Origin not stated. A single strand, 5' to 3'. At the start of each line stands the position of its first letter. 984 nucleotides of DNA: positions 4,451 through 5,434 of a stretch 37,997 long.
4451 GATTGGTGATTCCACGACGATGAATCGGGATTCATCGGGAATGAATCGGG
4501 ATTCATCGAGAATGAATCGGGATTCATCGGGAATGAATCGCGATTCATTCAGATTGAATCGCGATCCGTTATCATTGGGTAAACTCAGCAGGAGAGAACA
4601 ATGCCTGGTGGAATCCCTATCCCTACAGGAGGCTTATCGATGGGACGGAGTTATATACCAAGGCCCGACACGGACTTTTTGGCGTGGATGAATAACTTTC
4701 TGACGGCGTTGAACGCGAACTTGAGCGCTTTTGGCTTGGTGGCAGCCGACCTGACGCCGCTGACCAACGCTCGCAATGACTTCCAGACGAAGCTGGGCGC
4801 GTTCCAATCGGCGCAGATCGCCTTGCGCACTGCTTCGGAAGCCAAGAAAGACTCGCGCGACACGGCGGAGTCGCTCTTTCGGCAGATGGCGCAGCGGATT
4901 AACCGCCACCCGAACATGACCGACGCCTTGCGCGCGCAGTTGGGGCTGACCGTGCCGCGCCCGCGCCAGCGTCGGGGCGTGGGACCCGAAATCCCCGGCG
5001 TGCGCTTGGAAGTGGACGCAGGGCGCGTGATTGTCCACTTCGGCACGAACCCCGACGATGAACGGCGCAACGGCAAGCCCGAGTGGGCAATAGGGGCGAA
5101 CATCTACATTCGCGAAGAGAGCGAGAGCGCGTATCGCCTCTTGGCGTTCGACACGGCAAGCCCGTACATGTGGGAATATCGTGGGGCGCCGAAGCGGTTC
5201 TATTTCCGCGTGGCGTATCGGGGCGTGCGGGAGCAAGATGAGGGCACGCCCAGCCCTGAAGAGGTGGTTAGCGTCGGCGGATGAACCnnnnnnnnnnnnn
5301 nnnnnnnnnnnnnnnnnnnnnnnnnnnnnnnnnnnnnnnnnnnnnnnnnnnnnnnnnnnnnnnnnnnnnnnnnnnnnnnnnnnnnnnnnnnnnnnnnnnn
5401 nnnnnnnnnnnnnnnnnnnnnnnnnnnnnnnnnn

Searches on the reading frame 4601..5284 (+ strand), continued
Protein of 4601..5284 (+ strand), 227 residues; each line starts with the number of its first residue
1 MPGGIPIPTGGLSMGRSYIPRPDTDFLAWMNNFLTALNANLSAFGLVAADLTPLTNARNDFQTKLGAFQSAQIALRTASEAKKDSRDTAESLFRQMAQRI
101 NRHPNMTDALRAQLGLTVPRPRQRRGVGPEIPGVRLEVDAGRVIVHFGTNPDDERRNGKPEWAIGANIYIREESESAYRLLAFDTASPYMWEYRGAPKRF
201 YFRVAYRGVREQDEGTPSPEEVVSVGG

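Call 59: find_encoding_contigs(protein=P0102, flank=4000, max_places=2)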
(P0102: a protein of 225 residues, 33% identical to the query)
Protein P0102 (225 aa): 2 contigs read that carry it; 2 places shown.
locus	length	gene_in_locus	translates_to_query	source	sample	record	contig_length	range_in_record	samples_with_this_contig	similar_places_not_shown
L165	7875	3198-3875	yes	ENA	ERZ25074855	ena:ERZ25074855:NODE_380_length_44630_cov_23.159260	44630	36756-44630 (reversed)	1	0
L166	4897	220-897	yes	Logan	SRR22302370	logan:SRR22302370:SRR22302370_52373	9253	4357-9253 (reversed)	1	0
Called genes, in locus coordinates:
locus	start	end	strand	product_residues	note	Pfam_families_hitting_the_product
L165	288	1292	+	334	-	PF00142:Fer4_NifH (weak), PF01656:CbiA, PF02374:ArsA_ATPase (weak), PF10609:ParA (faint), PF13614:AAA_31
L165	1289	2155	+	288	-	PF13289:SIR2_2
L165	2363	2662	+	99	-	PF18743:AHJR-like (weak)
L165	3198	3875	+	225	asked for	-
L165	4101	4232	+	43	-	-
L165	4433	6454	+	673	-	PF27415:BigA_4th (faint), PF25275:Golvesin_C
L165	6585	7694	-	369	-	PF09314:DUF1972, PF13439:Glyco_transf_4, PF13477:Glyco_trans_4_2 (weak), PF13579:Glyco_trans_4_4, PF20706:GT4-conflict (weak), PF00534:Glycos_transf_1, PF13692:Glyco_trans_1_4, PF13524:Glyco_trans_1_2 (faint)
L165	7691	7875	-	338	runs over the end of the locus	PF04055:Radical_SAM, PF13186:SPASM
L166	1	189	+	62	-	?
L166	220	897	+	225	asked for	-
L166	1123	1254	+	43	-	-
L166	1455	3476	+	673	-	PF27415:BigA_4th (faint), PF25275:Golvesin_C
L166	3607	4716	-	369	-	PF09314:DUF1972, PF13439:Glyco_transf_4, PF13477:Glyco_trans_4_2 (weak), PF13579:Glyco_trans_4_4, PF20706:GT4-conflict (weak), PF00534:Glycos_transf_1, PF13692:Glyco_trans_1_4, PF13524:Glyco_trans_1_2 (faint)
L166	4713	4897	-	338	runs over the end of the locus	PF04055:Radical_SAM, PF13186:SPASM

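Call 68: find_encoding_contigs(protein=P0053, flank=3000, max_places=2)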
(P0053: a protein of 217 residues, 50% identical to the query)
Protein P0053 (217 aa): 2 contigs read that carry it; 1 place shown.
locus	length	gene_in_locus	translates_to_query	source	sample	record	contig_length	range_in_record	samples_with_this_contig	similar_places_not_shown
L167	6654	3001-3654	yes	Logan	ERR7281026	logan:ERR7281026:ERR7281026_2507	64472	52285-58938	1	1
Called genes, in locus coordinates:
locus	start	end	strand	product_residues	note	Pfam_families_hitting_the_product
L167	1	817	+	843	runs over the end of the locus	PF00403:HMA, PF00122:E1-E2_ATPase, PF00702:Hydrolase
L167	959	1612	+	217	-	PF04239:DUF421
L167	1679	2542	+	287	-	-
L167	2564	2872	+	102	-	-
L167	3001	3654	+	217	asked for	-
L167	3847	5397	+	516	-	PF13115:YtkA (faint)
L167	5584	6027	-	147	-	-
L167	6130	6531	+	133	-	PF00376:MerR, PF13411:MerR_1, PF09278:MerR-DNA-bind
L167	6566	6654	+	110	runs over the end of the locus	PF02694:UPF0060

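Call 69: find_encoding_contigs(protein=P0100, flank=3000, max_places=2)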
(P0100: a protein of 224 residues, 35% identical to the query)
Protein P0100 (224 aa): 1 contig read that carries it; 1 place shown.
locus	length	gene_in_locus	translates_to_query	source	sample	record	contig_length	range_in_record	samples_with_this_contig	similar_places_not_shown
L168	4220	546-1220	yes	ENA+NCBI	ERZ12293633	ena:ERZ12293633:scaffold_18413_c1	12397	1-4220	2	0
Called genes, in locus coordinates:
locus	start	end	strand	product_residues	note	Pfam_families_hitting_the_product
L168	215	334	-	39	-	-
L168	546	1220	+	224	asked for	-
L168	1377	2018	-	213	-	PF21997:DUF6928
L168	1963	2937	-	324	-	-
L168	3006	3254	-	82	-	-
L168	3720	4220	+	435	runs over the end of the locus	PF07589:PEP_exosort_dom (faint)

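Call 88: search_protein_representatives(alignment_id=A5)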
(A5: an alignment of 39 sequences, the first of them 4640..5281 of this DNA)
Query: 39 sequences, 215 profile positions. Proteins with E-value up to 0.001 (for the whole library): 6136; up to 1e-10: 3354; up to 1e-30: 377. The best 150 are listed.
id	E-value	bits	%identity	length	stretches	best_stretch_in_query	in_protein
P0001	3.3e-91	320.9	-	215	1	1-215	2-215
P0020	6.0e-83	293.9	-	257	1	17-212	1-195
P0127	4.5e-80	284.5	-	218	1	3-215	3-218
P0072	2.1e-79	282.3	-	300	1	1-215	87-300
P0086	3.2e-77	275.2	-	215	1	1-215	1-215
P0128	6.7e-69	248.0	-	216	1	1-215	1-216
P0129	4.9e-67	241.9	-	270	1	2-213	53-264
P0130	7.8e-66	238.0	-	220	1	1-215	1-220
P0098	5.9e-65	235.1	-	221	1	1-214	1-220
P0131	6.7e-64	231.6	-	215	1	1-215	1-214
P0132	8.1e-64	231.4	-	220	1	1-213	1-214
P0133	1.4e-63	230.6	-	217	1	1-213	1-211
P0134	1.2e-61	224.3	-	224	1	1-215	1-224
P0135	1.3e-61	224.1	-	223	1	1-213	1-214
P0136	2.6e-61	223.2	-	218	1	1-213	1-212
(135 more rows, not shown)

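Call 90: find_encoding_contigs(protein=P0001, flank=3000, max_places=3)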
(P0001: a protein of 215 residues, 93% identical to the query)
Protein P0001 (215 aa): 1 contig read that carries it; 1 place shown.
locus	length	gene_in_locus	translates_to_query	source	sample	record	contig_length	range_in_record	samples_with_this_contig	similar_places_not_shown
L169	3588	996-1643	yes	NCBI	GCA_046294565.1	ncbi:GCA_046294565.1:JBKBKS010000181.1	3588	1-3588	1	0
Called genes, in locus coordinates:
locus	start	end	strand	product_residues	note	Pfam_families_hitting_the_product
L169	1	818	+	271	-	PF00593:TonB_dep_Rec_b-barrel, PF14905:OMP_b-brl_3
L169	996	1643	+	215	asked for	-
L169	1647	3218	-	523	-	-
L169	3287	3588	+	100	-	PF01326:PPDK_N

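Call 91: find_encoding_contigs(protein=P0005, flank=3000, max_places=5)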
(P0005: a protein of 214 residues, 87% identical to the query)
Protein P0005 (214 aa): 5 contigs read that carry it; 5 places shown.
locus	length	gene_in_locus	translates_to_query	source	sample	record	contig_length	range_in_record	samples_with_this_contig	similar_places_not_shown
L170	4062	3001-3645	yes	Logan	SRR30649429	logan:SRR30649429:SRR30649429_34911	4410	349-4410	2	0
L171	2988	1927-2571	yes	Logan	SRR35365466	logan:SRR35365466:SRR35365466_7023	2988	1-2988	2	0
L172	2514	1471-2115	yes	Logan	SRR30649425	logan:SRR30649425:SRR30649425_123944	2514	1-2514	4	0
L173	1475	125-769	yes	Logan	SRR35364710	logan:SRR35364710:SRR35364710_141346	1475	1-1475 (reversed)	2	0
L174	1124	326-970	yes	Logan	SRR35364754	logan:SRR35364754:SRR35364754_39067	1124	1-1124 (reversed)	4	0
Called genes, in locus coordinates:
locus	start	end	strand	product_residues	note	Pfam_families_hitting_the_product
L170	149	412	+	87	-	PF03683:UPF0175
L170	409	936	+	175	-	PF11848:DUF3368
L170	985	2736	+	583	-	PF01590:GAF, PF13185:GAF_2, PF13492:GAF_3, PF13185:GAF_2, PF01590:GAF, PF13492:GAF_3, PF07536:HWE_HK, PF07568:HisKA_2, +2 more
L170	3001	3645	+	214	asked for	-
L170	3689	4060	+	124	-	?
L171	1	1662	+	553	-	?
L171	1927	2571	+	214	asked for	-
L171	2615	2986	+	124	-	?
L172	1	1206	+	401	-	?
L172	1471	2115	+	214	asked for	-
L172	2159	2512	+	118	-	?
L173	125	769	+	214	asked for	-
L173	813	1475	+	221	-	?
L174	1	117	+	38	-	?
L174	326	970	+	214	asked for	-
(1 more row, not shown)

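Call 93: search_protein_families(library=padloc, proteins=[window:4640-5284:+, P0102, P0082], max_evalue=0.1)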
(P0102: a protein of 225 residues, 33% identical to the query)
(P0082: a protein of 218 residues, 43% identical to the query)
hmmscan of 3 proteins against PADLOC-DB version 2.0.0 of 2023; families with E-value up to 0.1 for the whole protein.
window:4640-5284:+ (214 aa): 0 families

P0102 (225 aa): 2 families
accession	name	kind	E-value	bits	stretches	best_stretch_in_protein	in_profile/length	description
PDLC03864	LmuB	-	0.0088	12.6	1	27-98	230-301/657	-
PDLC02411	Aga_Helical-REase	-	0.012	12.8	1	37-133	142-234/378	Class II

P0082 (218 aa): 0 families

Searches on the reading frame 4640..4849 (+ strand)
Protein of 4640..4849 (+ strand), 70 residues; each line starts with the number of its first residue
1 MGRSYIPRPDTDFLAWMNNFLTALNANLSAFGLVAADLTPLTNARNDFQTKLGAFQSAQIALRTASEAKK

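Call 103: search_protein_families(library=pfam, alignment_id=A7, max_evalue=10)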
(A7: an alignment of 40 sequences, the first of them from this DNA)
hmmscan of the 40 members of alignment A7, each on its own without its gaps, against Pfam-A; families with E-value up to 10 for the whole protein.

A. member 1, seq(70 aa): 0 families

B. families by the number of members that match (of 40 scanned): 25 families
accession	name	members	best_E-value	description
PF03586.18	Herpes_UL36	2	0.0083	Herpesvirus UL36 tegument protein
PF19103.5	DUF5790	1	0.0016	Family of unknown function (DUF5790)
PF01203.25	T2SSN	1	0.0044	Type II secretion system (T2SS), protein N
PF01894.22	UPF0047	1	0.013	Uncharacterised protein family UPF0047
PF14078.11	DUF4259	1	0.019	Domain of unknown function (DUF4259)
PF07926.17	TPR_MLP1_2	1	0.022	TPR/MLP1/MLP2-like protein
PF19380.4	DUF5955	1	0.026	Family of unknown function (DUF5955)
PF17948.6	DnaT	1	0.026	DnaT DNA-binding domain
PF24206.1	DUF7429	1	0.04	Family of unknown function (DUF7429)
PF20656.2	MS_N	1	0.046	Malate synthase, N-terminal domain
PF08383.16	Maf_N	1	0.053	Maf N-terminal region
PF08066.17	PMC2NT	1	0.056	PMC2NT (NUC016) domain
PF24255.1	DUF7456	1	0.067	Family of unknown function (DUF7456)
PF13059.11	DUF3922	1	0.082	Protein of unknown function (DUF3992)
PF05280.16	FlhC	1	0.088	Flagellar transcriptional activator (FlhC)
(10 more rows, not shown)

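Call 104: search_solved_structures(query=A7, max_evalue=10)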
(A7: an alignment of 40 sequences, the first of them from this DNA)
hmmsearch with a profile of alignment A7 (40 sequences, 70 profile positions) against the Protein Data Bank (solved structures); distinct sequences matched with E-value up to 10: 13.
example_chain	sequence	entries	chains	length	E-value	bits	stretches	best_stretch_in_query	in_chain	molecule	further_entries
2q12_A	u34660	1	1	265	0.1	16.3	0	30-66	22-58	DCC-interacting protein 13 alpha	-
2z0n_A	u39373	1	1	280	0.11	16.2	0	30-66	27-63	DCC-interacting protein 13-alpha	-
6ds9_A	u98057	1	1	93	0.28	14.9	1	21-64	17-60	de novo designed three helix bundle GRa3D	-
5c5b_A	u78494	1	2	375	0.3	14.8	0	30-66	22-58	DCC-interacting protein 13-alpha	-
1g6u_A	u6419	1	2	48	0.36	14.5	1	30-63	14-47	DOMAIN SWAPPED DIMER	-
2q13_A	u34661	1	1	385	0.39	14.4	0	30-66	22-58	DCC-interacting protein 13 alpha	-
2z0o_A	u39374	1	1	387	0.4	14.4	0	30-66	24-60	DCC-interacting protein 13-alpha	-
2elb_A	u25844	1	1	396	0.43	14.3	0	30-66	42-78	Adapter protein containing PH domain, PTB domain and leucine zipper motif 1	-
5bun_A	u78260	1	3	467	0.83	13.3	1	23-67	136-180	Outer membrane protein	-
2a3d_A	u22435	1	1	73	0.89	13.3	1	21-58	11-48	PROTEIN (DE NOVO THREE-HELIX BUNDLE)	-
7w7h_E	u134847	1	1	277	1.4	12.7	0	11-39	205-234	Uncharacterized protein conserved in bacteria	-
2o2o_A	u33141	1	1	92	1.7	12.4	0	4-14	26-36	SH3-domain kinase-binding protein 1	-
7ng8_A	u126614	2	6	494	6.8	10.4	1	23-67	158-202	Outer membrane channel protein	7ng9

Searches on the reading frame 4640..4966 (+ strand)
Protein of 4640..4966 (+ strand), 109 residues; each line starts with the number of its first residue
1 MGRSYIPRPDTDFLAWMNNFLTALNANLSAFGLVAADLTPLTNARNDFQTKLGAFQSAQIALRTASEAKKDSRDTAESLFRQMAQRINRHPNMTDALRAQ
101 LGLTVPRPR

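Call 66: predict_structure(alignment_id=A4)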
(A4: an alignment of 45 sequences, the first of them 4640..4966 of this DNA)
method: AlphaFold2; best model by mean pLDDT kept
length: 109 residues; sequences in the alignment: 45
mean_pLDDT: 89.5   pTM: 0.59
mean pLDDT of the five models: 89.5, 88.9, 87.4, 86.5, 83.6
residues with pLDDT >= 90: 71; 70-90: 34; 50-70: 4; < 50: 0
segments of 3 or more residues with pLDDT < 50: none
pLDDT, mean of each block of 10 residues (from residue 1): 76 93 92 91 96 96 97 96 87 83 77
secondary structure, 60 per line:
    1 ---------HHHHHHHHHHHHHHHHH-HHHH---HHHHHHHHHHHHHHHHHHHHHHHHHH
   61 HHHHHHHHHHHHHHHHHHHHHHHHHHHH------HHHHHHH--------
elements in order: H10-26 H28-31 H35-88 H95-101

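Call 71: fold_search(model_id=the predicted structure, library=pdb)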
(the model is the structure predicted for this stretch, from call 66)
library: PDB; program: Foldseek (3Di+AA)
matches with E <= 10: 33; with E <= 0.001: 0
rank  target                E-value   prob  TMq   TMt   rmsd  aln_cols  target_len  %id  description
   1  3ub0_A                3.0e+00  0.18  0.48  0.29  10.1       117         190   17  Crystal structure of the nonstructural protein 7 and 8 complex of Feline Coronavirus (released 2012-02-22)
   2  4c2m_D                3.4e+00  0.18  0.29  0.49   4.5        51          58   18  Structure of RNA polymerase I at 2.8 A resolution (released 2013-10-23)
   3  4c2m_S                4.5e+00  0.13  0.27  0.46   4.7        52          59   17  Structure of RNA polymerase I at 2.8 A resolution (released 2013-10-23)
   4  9a1u_MODEL_1_A        4.5e+00  0.11  0.40  0.09  10.4       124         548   17  SARS-CoV-2 nsp7-11 polyprotein (released 2022-12-16)
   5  7xnj_B                5.5e+00  0.12  0.26  0.39   5.2        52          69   17  Stress Response Facilitator A SrfA (released 2023-05-03)
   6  4uzx_MODEL_1_A        5.8e+00  0.15  0.31  0.45   3.1        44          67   18  High-resolution NMR structures of the domains of Saccharomyces cerevisiae Tho1 (released 2014-12-17)
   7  4goe_B                5.8e+00  0.08  0.21  0.37   4.3        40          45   20  Crystal structure of the SGTA homodimerization domain with a covalent modification of a single C38 (released 2012-11-21)
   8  6ha1_o                6.3e+00  0.21  0.37  0.46   5.4        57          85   14  Cryo-EM structure of a 70S Bacillus subtilis ribosome translating the ErmD leader peptide in complex with telithromyci (released 2018-08-29)
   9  2kkm_MODEL_1_A        6.3e+00  0.16  0.29  0.24   2.5        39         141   13  Solution NMR structure of yeast protein YOR252W [residues 38-178]: Northeast Structural Genomics Consortium ta (released 2009-10-06)
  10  7xnj_D                6.3e+00  0.11  0.25  0.40   5.1        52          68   17  Stress Response Facilitator A SrfA (released 2023-05-03)
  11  2ymj_MODEL_1_A        6.7e+00  0.13  0.31  0.57   4.8        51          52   20  Solution structure of the QUA1 dimerization domain of pXqua, the Xenopus ortholog of Quaking. (released 2013-10-30)
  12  6vud_B                6.7e+00  0.12  0.30  0.19   3.1        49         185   10  Crystal structure of a ribosome recycling factor from Ehrlichia chaffeensis (released 2020-03-18)
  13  6ds9                  6.7e+00  0.07  0.29  0.34  24.9        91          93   22  Elongated version of a de novo designed three helix bundle structure (GRa3D) (released 2018-10-03)
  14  3dkq_C                7.2e+00  0.23  0.31  0.16   2.3        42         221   12  Crystal structure of Putative Oxygenase (YP_001051978.1) from SHEWANELLA BALTICA OS155 at 2.26 A resolution (released 2008-08-12)
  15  7qep_O5               7.2e+00  0.20  0.32  0.29   2.4        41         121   17  Cryo-EM structure of the ribosome from Encephalitozoon cuniculi (released 2022-02-09)
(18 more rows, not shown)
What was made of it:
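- On Ribbon-helix-helix DNA binder (for the gene product): The PDB profile search and the fold search of the N-domain model gave nothing significant (calls 104, 71).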
